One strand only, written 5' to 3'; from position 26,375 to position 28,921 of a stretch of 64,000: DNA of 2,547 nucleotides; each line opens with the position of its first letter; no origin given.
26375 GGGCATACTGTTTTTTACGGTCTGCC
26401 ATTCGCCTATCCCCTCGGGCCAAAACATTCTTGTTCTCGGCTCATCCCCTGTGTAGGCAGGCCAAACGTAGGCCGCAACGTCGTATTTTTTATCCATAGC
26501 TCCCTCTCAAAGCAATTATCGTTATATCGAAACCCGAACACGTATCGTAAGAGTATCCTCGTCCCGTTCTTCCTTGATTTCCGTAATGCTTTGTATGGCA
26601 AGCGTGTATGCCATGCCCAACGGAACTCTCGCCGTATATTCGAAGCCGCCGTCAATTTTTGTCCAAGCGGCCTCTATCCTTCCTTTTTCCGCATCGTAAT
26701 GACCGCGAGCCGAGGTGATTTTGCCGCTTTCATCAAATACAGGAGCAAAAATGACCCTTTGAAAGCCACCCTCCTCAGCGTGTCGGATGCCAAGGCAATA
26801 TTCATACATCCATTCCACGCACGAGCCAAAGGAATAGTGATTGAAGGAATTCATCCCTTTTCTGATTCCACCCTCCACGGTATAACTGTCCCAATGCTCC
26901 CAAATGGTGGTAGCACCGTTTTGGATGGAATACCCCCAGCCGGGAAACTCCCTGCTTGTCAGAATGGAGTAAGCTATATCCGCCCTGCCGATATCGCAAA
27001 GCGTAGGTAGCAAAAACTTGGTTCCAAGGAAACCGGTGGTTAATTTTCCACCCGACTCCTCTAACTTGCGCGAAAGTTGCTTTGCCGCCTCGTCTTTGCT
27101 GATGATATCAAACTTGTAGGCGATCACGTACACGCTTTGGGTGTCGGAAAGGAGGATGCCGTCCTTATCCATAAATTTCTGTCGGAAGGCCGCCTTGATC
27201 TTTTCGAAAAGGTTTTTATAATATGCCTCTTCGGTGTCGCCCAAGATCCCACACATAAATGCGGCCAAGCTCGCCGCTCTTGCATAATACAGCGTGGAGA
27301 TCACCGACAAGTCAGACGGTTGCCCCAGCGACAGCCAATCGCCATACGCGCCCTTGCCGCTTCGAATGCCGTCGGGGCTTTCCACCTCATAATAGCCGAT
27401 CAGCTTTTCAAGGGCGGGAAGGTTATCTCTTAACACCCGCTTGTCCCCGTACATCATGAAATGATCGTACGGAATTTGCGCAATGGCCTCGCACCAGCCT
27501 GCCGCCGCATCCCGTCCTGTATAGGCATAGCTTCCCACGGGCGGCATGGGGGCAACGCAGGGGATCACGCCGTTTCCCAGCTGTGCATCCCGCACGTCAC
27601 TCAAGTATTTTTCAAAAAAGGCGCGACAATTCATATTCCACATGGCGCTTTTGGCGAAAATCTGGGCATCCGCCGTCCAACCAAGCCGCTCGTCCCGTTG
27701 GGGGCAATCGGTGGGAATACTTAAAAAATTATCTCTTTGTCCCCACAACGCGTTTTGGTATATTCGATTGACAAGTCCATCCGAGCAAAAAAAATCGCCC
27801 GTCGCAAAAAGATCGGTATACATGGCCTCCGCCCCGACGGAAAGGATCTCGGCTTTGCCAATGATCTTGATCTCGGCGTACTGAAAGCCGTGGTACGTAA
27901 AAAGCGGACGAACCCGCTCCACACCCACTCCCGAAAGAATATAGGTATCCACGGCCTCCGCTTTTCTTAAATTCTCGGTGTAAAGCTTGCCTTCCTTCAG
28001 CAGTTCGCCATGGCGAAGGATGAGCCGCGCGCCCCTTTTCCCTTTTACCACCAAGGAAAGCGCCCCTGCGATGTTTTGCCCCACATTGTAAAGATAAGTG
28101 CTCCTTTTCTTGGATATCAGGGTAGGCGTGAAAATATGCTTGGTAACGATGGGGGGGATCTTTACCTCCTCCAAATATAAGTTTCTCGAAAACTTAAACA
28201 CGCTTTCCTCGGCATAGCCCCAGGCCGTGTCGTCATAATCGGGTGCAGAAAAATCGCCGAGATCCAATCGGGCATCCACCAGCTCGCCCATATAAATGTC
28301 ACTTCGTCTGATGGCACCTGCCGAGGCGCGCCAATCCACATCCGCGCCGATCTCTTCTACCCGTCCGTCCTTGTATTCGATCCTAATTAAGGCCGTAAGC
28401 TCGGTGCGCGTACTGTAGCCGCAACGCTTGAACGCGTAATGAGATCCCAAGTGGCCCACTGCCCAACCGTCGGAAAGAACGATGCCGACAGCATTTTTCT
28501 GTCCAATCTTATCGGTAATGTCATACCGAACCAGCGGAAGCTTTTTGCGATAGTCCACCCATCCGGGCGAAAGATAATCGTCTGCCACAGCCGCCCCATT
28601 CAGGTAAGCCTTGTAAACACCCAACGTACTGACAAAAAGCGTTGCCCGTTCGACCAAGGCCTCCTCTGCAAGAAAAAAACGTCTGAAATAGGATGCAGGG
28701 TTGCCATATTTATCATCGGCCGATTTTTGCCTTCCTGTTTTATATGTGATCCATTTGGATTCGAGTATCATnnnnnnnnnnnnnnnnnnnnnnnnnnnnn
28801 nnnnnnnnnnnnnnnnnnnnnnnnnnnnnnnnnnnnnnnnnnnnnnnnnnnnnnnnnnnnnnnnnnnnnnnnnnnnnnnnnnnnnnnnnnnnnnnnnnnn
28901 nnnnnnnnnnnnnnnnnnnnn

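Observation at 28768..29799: XRE helix-turn-helix fused to an apparently catalytically intact NPP/alkaline-phosphatase-type domain, heading a GH78/GH99-like operon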

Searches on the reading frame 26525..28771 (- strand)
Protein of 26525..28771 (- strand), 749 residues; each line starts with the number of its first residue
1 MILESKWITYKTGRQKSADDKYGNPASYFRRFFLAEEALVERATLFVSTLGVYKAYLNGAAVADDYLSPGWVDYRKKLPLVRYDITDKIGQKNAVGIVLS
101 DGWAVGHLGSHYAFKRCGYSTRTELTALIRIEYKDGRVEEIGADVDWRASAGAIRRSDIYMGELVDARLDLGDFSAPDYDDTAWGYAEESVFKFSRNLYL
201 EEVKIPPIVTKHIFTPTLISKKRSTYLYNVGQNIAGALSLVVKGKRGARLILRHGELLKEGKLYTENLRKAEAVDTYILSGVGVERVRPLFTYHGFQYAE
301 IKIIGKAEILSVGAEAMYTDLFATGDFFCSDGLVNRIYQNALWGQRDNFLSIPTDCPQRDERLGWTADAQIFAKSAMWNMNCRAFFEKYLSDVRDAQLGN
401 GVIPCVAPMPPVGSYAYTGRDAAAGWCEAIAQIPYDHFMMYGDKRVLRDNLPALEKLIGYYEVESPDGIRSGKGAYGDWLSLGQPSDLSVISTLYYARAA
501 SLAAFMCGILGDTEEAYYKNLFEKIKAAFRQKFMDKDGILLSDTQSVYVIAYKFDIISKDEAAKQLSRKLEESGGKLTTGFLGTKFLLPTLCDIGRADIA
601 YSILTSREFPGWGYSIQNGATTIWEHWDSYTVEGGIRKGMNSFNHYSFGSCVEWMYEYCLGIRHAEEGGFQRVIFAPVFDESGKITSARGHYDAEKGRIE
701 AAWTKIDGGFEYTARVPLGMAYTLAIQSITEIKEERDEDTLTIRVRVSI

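Call 4: search_protein_families(library=pfam, proteins=[window:26525-28771:-], max_evalue=1)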
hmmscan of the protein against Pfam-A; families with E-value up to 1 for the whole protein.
window:26525-28771:- (749 aa): 4 families
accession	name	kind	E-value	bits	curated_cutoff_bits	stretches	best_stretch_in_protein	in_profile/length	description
PF17389.8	Bac_rhamnosid6H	-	4.8e-102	342.2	24.5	1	324-658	3-338/339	Bacterial alpha-L-rhamnosidase 6 hairpin glycosidase domain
PF08531.16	Bac_rhamnosid_N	-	9.7e-42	143.1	25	1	40-190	3-153/172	Alpha-L-rhamnosidase N-terminal domain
PF05592.18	Bac_rhamnosid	-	1.2e-23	83.4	22.2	1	222-306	4-88/102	Bacterial alpha-L-rhamnosidase concanavalin-like domain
PF17390.7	Bac_rhamnosid_C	-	5.6e-09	36.1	22.1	1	661-732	1-69/78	Bacterial alpha-L-rhamnosidase C-terminal domain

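Call 5: search_protein_families(library=ncbifam, proteins=[window:26525-28771:-], max_evalue=0.1)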
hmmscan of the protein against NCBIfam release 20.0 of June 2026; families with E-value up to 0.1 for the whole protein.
window:26525-28771:- (749 aa): 2 families
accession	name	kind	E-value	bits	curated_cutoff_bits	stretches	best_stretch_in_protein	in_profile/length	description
NF041573.1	rhamnosid_Stmyc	equivalog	2.1e-176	588.6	1720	1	24-724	299-990/1028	alpha-L-rhamnosidase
NF041572.1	rhamnosid_Flavobac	equivalog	6.4e-86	289.3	1800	1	5-727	157-901/946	alpha-L-rhamnosidase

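Call 64: find_homologous_proteins(query=window:26525-28771:-, max_evalue=1e-100)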
Query window:26525-28771:- (749 aa): 6596 proteins with E <= 1e-100 among 8000 candidates; the best 120 are listed.
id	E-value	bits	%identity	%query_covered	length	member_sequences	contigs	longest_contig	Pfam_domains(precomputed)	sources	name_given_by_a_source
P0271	0.0e+0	1732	100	100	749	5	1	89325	PF17389.9,PF08531.17,PF17390.8,PF05592.19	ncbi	-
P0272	0.0e+0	1392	77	100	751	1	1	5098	PF17389.9,PF08531.17,PF17390.8,PF05592.19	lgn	-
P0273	0.0e+0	1376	77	100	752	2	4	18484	PF17389.9,PF08531.17,PF17390.8,PF05592.19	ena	-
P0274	0.0e+0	1278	72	100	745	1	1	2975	PF17389.9,PF08531.17,PF17390.8,PF05592.19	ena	-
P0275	0.0e+0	1277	72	99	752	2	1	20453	PF17389.9,PF08531.17,PF17390.8,PF05592.19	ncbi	-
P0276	0.0e+0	1270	71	99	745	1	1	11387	PF17389.9,PF08531.17,PF17390.8,PF05592.19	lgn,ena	-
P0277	0.0e+0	1270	72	100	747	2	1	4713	PF17389.9,PF08531.17,PF17390.8,PF05592.19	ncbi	-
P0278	0.0e+0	1261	72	98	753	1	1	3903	PF17389.9,PF08531.17,PF17390.8,PF05592.19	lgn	-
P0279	0.0e+0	1261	72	98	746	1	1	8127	PF17389.9,PF08531.17,PF17390.8,PF05592.19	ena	-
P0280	0.0e+0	1258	72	99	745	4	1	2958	PF17389.9,PF08531.17,PF17390.8,PF05592.19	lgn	-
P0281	0.0e+0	1256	71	99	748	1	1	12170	PF17389.9,PF08531.17,PF17390.8,PF05592.19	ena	-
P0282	0.0e+0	1240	71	98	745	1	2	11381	PF17389.9,PF08531.17,PF17390.8,PF05592.19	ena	-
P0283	0.0e+0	1238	72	96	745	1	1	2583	PF17389.9,PF08531.17,PF17390.8,PF05592.19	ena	-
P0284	0.0e+0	1237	70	98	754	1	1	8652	PF17389.9,PF08531.17,PF17390.8,PF05592.19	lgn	-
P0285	0.0e+0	1235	71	99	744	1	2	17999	PF17389.9,PF08531.17,PF17390.8,PF05592.19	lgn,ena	-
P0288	0.0e+0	1224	69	100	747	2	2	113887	PF17389.9,PF08531.17,PF17390.8,PF05592.19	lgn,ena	-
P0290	0.0e+0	1219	70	100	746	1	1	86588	PF17389.9,PF08531.17,PF17390.8,PF05592.19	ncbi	-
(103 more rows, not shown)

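Call 66: find_encoding_contigs(protein=P0271, flank=6000, max_places=2)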
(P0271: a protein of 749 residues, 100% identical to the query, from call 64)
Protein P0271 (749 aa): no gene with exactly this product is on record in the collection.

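Call 67: find_encoding_contigs(protein=P0273, flank=5000, max_places=3)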
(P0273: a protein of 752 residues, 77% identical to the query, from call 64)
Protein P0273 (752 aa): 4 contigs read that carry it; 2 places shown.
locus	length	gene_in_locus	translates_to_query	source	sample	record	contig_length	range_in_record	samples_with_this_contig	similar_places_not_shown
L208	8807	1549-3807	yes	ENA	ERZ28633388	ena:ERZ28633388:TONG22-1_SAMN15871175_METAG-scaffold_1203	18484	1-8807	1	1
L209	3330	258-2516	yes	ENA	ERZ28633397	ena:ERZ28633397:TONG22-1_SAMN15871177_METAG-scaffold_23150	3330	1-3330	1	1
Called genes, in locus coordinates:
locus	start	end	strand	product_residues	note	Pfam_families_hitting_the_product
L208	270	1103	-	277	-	PF02311:AraC_binding, PF03079:ARD (faint), PF07883:Cupin_2, PF12833:HTH_18, PF00165:HTH_AraC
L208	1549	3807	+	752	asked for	PF08531:Bac_rhamnosid_N, PF05592:Bac_rhamnosid, PF17389:Bac_rhamnosid6H, PF17390:Bac_rhamnosid_C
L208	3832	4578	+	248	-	PF03009:GDPD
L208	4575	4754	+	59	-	-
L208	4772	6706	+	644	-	PF09479:Flg_new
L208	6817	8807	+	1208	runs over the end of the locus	PF16656:Pur_ac_phosph_N (weak), PF00149:Metallophos, PF09479:Flg_new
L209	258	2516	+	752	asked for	PF08531:Bac_rhamnosid_N, PF05592:Bac_rhamnosid, PF17389:Bac_rhamnosid6H, PF17390:Bac_rhamnosid_C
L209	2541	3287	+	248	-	PF03009:GDPD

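Call 68: find_encoding_contigs(protein=P0275, flank=5000, max_places=2)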
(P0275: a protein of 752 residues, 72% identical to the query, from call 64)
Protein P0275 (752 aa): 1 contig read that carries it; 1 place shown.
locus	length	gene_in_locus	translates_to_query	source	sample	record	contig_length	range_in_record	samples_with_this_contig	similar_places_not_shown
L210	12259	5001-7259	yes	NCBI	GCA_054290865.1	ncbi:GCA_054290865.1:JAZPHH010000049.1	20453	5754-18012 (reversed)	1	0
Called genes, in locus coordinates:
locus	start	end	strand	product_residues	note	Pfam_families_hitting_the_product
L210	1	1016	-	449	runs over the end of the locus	PF01229:Glyco_hydro_39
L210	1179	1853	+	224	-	PF02230:Abhydrolase_2 (faint), PF12146:Hydrolase_4 (faint), PF12697:Abhydrolase_6 (faint), PF00326:Peptidase_S9 (faint)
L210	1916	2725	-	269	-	PF02311:AraC_binding (weak), PF07883:Cupin_2 (weak), PF00165:HTH_AraC (weak), PF12833:HTH_18, PF00165:HTH_AraC (weak)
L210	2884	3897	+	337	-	-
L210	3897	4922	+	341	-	-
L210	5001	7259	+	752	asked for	PF08531:Bac_rhamnosid_N, PF05592:Bac_rhamnosid, PF17389:Bac_rhamnosid6H, PF17390:Bac_rhamnosid_C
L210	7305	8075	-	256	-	PF02311:AraC_binding, PF07883:Cupin_2, PF12833:HTH_18, PF00165:HTH_AraC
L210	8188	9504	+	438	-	PF01261:AP_endonuc_2 (weak), PF27526:XylA2_C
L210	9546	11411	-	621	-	PF00122:E1-E2_ATPase, PF22798:DUF5817_CT (faint), PF00702:Hydrolase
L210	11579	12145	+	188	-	PF00440:TetR_N, PF14278:TetR_C_8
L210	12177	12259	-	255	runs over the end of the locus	PF12833:HTH_18, PF00165:HTH_AraC (weak)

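Call 69: find_encoding_contigs(protein=P0272, flank=5000, max_places=2)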
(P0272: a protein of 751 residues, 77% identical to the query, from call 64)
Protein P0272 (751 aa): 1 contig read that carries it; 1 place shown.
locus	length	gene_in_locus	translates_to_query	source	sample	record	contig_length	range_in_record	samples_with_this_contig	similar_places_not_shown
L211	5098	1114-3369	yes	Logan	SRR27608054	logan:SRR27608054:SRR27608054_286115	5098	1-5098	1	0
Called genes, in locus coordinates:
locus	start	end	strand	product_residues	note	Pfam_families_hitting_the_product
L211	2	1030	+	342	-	?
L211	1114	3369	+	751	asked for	PF08531:Bac_rhamnosid_N, PF05592:Bac_rhamnosid, PF17389:Bac_rhamnosid6H, PF17390:Bac_rhamnosid_C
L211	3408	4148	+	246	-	PF01925:TauE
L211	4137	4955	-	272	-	PF02311:AraC_binding, PF12833:HTH_18, PF00165:HTH_AraC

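Call 70: find_encoding_contigs(protein=P0288, flank=5000, max_places=2)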
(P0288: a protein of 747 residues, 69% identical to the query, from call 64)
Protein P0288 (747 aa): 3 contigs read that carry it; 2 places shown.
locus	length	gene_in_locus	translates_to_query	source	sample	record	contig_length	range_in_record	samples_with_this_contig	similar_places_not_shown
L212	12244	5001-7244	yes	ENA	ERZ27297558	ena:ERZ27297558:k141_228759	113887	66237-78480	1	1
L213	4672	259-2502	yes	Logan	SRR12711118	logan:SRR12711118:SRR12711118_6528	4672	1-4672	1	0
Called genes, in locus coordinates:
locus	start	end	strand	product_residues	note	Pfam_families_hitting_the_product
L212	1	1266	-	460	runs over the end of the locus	PF10396:TrmE_N, PF12631:MnmE_helical, PF01926:MMR_HSR1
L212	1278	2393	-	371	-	PF14804:Jag_N, PF13083:KH_KhpA-B, PF01424:R3H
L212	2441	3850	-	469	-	PF02096:60KD_IMP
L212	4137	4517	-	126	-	PF00825:Ribonuclease_P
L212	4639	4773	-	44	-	PF00468:Ribosomal_L34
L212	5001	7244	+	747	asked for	PF08531:Bac_rhamnosid_N, PF05592:Bac_rhamnosid, PF17389:Bac_rhamnosid6H, PF17390:Bac_rhamnosid_C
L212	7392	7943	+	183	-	PF00156:Pribosyltran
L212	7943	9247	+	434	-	PF00919:UPF0004, PF04055:Radical_SAM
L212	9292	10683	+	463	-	PF28494:GlyRS_ins_1 (faint), PF00587:tRNA-synt_2b, PF03129:HGTP_anticodon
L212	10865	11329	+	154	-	PF02664:LuxS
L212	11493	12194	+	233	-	PF01048:PNP_UDP_1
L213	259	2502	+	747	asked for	PF08531:Bac_rhamnosid_N, PF05592:Bac_rhamnosid, PF17389:Bac_rhamnosid6H, PF17390:Bac_rhamnosid_C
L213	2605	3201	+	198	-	PF00156:Pribosyltran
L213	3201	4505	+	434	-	PF00919:UPF0004, PF04055:Radical_SAM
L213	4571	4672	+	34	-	?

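Call 71: find_encoding_contigs(protein=P0290, flank=5000, max_places=2)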
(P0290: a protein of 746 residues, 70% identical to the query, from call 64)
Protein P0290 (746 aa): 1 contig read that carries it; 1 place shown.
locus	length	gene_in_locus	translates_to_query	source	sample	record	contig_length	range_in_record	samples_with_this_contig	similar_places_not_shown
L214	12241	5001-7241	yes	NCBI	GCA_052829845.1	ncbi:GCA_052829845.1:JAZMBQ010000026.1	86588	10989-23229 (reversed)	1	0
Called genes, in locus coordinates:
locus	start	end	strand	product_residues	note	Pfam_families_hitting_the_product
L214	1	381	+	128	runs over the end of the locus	PF07009:NusG_II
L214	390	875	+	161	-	PF07456:Hpre_diP_synt_I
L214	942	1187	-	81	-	-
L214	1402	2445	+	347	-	PF03547:Mem_trans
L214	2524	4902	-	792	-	-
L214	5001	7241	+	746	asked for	PF08531:Bac_rhamnosid_N, PF05592:Bac_rhamnosid, PF17389:Bac_rhamnosid6H, PF17390:Bac_rhamnosid_C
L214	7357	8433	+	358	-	PF00149:Metallophos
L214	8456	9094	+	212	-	PF02588:YitT_membrane, PF19700:DUF6198 (weak)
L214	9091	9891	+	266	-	PF02811:PHP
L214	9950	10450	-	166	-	PF03073:TspO_MBR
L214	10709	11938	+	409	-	PF01041:DegT_DnrJ_EryC1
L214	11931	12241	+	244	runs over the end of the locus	PF02397:Bac_transf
